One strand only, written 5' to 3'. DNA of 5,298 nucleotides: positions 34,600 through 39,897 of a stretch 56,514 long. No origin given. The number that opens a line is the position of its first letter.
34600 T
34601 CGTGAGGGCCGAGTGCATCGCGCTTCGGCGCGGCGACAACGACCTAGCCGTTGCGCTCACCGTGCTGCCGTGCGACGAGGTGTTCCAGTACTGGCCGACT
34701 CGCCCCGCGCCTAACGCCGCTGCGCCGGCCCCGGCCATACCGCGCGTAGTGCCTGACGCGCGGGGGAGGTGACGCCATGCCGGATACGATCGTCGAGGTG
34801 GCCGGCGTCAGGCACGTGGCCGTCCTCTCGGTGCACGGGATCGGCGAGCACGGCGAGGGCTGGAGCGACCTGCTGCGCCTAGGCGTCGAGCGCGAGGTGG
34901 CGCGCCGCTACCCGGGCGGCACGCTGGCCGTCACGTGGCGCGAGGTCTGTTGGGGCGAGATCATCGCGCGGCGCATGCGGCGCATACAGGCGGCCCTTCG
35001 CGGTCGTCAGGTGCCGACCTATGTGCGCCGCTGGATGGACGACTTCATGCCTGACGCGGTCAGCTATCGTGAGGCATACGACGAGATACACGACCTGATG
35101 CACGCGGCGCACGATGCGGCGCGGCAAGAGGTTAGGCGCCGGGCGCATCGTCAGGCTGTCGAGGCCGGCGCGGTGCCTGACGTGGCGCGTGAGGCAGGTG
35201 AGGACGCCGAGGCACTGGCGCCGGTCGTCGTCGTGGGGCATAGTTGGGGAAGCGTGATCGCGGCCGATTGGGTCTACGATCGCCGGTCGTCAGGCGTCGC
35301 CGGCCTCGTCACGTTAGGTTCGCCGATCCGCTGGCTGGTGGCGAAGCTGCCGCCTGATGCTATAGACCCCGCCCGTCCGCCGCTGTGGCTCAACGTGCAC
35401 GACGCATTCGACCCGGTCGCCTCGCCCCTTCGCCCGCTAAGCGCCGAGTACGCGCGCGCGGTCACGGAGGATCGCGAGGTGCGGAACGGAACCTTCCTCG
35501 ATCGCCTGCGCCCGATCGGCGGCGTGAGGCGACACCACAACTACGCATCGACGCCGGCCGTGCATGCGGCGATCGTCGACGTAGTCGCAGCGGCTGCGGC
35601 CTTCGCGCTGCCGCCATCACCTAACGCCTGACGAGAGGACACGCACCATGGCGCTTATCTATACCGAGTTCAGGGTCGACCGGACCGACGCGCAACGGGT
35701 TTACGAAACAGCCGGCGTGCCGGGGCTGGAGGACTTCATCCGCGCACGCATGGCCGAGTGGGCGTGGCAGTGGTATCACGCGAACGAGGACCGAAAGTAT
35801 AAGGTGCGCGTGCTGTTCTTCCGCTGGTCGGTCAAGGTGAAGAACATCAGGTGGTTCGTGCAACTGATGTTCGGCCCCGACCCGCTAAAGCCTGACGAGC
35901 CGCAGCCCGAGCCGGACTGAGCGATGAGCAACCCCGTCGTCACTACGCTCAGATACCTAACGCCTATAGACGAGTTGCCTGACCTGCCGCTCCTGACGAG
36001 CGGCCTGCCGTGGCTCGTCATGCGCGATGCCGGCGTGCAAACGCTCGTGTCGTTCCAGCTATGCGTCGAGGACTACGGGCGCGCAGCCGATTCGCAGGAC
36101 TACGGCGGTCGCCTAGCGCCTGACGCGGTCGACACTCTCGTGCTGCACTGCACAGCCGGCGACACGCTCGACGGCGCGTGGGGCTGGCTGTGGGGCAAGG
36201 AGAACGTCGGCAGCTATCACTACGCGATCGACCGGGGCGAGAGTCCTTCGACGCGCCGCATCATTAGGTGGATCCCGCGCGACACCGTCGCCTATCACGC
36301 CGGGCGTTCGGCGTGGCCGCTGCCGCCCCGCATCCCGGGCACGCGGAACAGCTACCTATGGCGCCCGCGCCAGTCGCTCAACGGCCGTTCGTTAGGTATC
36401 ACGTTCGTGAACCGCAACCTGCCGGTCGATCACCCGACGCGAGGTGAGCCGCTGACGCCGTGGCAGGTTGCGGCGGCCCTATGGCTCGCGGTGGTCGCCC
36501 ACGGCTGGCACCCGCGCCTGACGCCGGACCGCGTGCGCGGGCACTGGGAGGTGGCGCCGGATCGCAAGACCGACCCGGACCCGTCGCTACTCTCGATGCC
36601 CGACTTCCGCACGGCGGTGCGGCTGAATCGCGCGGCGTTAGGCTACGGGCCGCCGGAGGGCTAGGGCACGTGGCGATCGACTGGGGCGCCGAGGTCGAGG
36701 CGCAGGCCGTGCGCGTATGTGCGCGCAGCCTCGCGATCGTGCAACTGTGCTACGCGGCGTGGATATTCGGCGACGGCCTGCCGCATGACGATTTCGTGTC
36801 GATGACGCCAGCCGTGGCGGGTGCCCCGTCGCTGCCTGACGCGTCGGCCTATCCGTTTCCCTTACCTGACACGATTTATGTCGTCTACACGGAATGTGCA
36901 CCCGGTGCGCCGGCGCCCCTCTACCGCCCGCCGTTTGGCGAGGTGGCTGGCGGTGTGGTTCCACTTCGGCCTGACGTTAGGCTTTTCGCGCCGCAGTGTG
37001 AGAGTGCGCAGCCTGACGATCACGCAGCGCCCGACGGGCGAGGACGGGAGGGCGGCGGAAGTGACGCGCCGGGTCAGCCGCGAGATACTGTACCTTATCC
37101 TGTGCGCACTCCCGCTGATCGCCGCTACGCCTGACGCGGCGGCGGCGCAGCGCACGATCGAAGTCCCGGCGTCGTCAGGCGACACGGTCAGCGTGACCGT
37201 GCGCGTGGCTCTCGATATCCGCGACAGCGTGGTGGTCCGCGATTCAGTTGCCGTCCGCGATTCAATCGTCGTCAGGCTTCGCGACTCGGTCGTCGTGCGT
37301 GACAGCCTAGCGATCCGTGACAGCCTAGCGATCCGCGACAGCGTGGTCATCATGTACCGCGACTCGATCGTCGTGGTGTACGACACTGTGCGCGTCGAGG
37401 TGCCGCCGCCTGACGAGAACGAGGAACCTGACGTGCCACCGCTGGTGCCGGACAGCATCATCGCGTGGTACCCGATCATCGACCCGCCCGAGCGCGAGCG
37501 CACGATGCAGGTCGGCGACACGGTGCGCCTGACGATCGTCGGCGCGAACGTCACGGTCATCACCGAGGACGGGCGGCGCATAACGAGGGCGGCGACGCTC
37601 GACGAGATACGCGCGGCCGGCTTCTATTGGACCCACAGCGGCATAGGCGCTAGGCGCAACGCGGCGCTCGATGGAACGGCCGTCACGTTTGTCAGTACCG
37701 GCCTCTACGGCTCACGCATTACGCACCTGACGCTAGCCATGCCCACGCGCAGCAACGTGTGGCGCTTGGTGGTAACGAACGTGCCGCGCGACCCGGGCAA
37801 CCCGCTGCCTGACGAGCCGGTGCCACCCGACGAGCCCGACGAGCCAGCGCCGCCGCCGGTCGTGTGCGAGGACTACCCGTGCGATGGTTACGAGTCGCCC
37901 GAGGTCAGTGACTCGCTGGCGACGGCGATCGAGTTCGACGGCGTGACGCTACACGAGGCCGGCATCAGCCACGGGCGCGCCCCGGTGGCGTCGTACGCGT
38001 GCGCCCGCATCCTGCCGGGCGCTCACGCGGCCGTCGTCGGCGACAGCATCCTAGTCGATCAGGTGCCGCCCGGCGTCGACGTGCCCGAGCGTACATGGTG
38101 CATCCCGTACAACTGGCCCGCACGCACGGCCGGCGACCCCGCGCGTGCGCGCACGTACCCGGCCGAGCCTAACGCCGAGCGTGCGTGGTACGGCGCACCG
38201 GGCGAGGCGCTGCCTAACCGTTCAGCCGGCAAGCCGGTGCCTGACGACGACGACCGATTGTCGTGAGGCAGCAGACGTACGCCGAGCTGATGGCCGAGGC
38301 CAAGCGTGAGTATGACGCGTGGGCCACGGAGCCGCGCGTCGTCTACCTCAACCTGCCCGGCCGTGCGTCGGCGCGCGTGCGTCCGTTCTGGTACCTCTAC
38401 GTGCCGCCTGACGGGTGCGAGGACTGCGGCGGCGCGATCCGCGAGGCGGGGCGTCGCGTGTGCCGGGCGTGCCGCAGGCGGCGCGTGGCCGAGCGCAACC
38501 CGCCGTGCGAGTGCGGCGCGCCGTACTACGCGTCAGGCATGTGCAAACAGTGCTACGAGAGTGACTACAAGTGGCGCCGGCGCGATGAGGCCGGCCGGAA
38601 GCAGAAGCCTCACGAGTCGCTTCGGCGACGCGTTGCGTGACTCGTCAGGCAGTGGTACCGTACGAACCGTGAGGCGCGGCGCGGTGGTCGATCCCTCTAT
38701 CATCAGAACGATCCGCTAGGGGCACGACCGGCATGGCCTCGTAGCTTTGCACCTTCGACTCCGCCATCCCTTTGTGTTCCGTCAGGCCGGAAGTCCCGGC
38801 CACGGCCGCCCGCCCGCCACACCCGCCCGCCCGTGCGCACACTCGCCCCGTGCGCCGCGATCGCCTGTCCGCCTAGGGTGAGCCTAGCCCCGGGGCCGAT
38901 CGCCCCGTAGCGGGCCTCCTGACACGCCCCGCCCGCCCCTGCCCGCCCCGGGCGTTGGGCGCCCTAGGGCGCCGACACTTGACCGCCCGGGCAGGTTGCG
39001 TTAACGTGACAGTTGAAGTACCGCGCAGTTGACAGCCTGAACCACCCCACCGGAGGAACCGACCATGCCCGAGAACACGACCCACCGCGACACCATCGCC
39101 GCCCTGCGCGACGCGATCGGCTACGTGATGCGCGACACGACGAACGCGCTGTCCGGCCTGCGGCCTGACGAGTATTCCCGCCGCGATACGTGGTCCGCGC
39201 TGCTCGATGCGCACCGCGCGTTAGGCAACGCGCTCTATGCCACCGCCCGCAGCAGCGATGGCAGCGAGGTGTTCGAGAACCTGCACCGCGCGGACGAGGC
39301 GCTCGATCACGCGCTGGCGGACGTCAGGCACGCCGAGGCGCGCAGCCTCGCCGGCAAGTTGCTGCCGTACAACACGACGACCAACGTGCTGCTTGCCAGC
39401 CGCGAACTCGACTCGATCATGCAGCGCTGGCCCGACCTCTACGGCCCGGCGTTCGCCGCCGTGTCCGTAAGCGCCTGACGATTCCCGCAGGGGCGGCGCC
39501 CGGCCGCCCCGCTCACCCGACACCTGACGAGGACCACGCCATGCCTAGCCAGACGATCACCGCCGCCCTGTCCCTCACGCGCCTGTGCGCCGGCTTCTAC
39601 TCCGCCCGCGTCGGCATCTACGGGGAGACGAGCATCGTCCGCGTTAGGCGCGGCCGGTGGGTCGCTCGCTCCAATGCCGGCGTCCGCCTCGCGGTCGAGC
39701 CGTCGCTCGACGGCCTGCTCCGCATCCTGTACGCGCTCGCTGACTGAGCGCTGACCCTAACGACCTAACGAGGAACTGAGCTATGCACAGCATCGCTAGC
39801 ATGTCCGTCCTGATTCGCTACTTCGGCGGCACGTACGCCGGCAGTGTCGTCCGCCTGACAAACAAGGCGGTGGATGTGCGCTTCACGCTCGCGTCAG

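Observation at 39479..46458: Repeated early-region intergenic cassette: covarying GC stem-loop, doubled CCTAACG, conserved SD-spacer-ATG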

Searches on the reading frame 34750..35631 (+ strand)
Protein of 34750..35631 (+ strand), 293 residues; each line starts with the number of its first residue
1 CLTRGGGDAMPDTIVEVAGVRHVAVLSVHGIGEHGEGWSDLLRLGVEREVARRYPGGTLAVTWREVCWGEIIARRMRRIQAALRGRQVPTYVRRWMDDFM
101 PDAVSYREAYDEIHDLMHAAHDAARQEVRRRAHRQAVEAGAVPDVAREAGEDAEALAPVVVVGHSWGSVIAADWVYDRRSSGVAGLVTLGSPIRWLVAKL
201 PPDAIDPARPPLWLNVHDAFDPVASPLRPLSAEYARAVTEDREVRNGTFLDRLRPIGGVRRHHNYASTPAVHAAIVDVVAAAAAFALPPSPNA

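Call 34: search_protein_families(library=pfam, proteins=[window:34750-35631:+], max_evalue=0.01)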
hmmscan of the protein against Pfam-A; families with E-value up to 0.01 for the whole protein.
window:34750-35631:+ (293 aa): 4 families
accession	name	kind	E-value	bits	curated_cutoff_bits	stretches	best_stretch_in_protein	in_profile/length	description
PF12146.15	Hydrolase_4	-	3.2e-06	27.1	27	1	154-261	74-170/239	Serine aminopeptidase, S33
PF00561.26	Abhydrolase_1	-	2.9e-05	24.3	25.8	1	157-209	69-123/245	alpha/beta hydrolase fold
PF12697.13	Abhydrolase_6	-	0.0011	20.2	26.3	1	26-262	2-168/217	Alpha/beta hydrolase family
PF07819.20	PGAP1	-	0.0024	18.1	24.3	1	156-198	90-134/233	PGAP1-like alpha/beta domain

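Call 83: find_homologous_proteins(query=window:34777-35631:+, max_evalue=0.00001)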
Query window:34777-35631:+ (284 aa): 4 proteins with E <= 0.00001 among 7152 candidates.
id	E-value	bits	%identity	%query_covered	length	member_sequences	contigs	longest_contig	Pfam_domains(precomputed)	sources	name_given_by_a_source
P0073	7.0e-184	628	100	100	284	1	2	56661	PF12146.16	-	-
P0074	2.2e-20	92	38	93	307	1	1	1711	-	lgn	-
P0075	5.2e-10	58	31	82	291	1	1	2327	-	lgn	-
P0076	1.3e-7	50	31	82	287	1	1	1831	-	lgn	-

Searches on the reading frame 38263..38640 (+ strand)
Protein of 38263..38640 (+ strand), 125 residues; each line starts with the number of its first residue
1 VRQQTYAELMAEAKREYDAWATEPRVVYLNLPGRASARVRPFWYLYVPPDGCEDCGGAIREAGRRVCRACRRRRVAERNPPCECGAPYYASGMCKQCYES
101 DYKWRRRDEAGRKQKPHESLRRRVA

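Call 34: search_protein_families(library=pfam, proteins=[window:38263-38640:+], max_evalue=0.01)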
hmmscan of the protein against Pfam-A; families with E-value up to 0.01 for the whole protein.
window:38263-38640:+ (125 aa): 1 family
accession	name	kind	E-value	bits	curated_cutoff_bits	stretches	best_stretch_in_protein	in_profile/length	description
PF18912.6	DZR_2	-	0.0051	17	27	1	49-97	7-55/56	Double zinc ribbon domain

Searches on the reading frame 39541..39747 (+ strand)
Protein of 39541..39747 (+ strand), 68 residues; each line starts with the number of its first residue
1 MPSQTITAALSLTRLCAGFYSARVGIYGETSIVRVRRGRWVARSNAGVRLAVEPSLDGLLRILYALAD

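Call 10: search_protein_families(library=pfam, proteins=[window:39541-39747:+], max_evalue=0.01)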
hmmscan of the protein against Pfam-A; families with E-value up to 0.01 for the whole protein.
window:39541-39747:+ (68 aa): 0 families
